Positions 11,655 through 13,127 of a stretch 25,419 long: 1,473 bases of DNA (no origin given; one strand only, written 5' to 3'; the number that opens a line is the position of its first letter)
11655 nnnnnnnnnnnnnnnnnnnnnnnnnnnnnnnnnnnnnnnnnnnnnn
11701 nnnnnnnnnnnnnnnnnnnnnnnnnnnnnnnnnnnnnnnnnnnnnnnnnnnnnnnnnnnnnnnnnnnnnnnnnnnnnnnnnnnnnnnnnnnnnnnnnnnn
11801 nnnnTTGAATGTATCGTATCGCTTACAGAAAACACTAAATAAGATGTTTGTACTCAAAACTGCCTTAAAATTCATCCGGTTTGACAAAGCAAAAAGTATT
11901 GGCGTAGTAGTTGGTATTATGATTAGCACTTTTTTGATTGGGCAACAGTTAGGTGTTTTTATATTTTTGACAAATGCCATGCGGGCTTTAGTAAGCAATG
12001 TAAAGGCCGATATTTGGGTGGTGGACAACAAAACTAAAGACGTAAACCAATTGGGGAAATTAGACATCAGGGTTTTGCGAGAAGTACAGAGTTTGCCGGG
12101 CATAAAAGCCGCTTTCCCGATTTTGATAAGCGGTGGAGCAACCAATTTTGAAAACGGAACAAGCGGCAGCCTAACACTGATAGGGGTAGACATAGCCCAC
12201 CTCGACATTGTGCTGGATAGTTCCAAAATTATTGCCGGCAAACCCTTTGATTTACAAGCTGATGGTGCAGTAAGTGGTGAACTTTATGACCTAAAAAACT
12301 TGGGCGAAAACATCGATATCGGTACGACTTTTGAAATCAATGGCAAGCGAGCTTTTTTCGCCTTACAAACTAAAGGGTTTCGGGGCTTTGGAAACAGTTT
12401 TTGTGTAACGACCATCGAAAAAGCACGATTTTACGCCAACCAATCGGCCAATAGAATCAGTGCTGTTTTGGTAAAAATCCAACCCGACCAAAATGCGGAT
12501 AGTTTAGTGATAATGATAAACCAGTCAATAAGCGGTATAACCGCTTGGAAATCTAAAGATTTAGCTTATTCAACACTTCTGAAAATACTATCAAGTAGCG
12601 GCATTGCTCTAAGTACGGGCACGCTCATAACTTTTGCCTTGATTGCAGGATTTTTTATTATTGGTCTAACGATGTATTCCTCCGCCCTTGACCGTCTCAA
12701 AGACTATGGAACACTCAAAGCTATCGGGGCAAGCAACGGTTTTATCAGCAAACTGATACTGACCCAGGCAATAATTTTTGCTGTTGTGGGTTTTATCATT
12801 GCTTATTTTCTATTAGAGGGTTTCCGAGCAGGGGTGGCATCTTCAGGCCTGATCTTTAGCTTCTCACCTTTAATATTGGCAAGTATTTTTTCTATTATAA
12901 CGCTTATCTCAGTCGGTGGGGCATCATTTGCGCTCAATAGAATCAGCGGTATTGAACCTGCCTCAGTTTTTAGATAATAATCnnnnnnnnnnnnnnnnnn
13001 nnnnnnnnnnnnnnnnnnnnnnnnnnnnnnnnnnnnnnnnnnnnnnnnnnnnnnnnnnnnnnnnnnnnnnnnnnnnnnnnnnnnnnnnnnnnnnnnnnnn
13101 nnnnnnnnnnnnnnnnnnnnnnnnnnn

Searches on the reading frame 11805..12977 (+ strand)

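Call 59: search_protein_families(library=pfam, proteins=[window:11805-12977:+], max_evalue=0.001)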
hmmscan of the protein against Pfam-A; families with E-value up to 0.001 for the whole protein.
window:11805-12977:+ (390 aa): 1 family
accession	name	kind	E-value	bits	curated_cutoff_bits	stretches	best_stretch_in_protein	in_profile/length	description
PF02687.27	FtsX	-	1.3e-11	45.1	25.5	1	274-385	3-120/120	FtsX-like permease C-terminal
